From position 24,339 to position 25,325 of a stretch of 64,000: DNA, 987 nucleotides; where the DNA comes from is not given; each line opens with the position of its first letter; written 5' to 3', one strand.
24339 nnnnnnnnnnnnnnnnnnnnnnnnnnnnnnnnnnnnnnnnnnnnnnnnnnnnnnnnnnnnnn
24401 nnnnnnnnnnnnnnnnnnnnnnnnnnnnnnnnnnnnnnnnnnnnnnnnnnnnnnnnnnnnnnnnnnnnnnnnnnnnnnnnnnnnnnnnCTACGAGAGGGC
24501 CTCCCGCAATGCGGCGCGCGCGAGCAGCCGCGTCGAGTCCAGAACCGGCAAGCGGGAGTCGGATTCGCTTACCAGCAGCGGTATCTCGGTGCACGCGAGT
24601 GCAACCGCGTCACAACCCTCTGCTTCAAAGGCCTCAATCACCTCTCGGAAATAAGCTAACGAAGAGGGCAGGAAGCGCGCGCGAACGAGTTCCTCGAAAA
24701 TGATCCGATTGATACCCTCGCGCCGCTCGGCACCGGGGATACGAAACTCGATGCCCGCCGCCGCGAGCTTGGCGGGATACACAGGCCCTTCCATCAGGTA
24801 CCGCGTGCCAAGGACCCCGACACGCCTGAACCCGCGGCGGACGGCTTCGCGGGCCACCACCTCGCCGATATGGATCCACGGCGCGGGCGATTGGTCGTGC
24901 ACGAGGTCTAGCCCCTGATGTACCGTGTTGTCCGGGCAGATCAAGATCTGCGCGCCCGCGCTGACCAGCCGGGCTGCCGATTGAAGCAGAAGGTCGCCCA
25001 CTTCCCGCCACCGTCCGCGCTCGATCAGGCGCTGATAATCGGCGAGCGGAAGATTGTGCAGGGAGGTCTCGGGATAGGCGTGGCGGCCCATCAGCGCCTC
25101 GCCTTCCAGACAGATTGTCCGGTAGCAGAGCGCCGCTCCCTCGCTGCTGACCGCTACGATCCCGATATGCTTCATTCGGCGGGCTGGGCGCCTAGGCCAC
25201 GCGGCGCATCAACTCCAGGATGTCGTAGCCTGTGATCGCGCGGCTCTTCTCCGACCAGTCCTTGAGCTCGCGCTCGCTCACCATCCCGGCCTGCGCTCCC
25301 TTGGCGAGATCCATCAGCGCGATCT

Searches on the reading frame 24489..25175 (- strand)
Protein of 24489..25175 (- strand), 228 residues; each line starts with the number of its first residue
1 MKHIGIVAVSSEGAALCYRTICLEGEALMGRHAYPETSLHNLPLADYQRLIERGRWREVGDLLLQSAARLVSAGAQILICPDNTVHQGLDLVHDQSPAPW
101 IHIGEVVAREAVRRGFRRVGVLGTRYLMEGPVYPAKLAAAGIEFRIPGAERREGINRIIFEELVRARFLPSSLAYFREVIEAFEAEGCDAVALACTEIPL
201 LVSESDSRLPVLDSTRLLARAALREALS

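Call 3: search_protein_families(library=pfam, proteins=[window:24489-25175:-], max_evalue=1)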
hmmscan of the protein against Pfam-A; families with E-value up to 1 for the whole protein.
window:24489-25175:- (228 aa): 2 families
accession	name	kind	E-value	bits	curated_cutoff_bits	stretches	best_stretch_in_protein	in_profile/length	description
PF01177.27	Asp_Glu_race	-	6e-33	114.8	31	1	14-222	9-211/211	Asp/Glu/Hydantoin racemase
PF07302.16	AroM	-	0.12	12.3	23.8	1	177-220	76-116/219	AroM protein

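Call 4: search_protein_families(library=ncbifam, proteins=[window:24489-25175:-], max_evalue=1)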
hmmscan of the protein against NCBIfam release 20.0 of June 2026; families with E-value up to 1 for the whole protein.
window:24489-25175:- (228 aa): 4 families
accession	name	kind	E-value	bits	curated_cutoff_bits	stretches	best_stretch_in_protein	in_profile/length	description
NF007569.0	PRK10200.1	equivalog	7.1e-39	133.9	417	1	1-224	1-226/230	aspartate/glutamate racemase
TIGR00035.1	asp_race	subfamily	1.6e-32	113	93.1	1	4-227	5-228/236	amino acid racemase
NF052483.1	racemase_CuyB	equivalog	9.3e-27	94.4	190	1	57-224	54-223/225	cysteate racemase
NF002035.0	PRK00865.1-3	equivalog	0.051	13.1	328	1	77-203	68-192/267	glutamate racemase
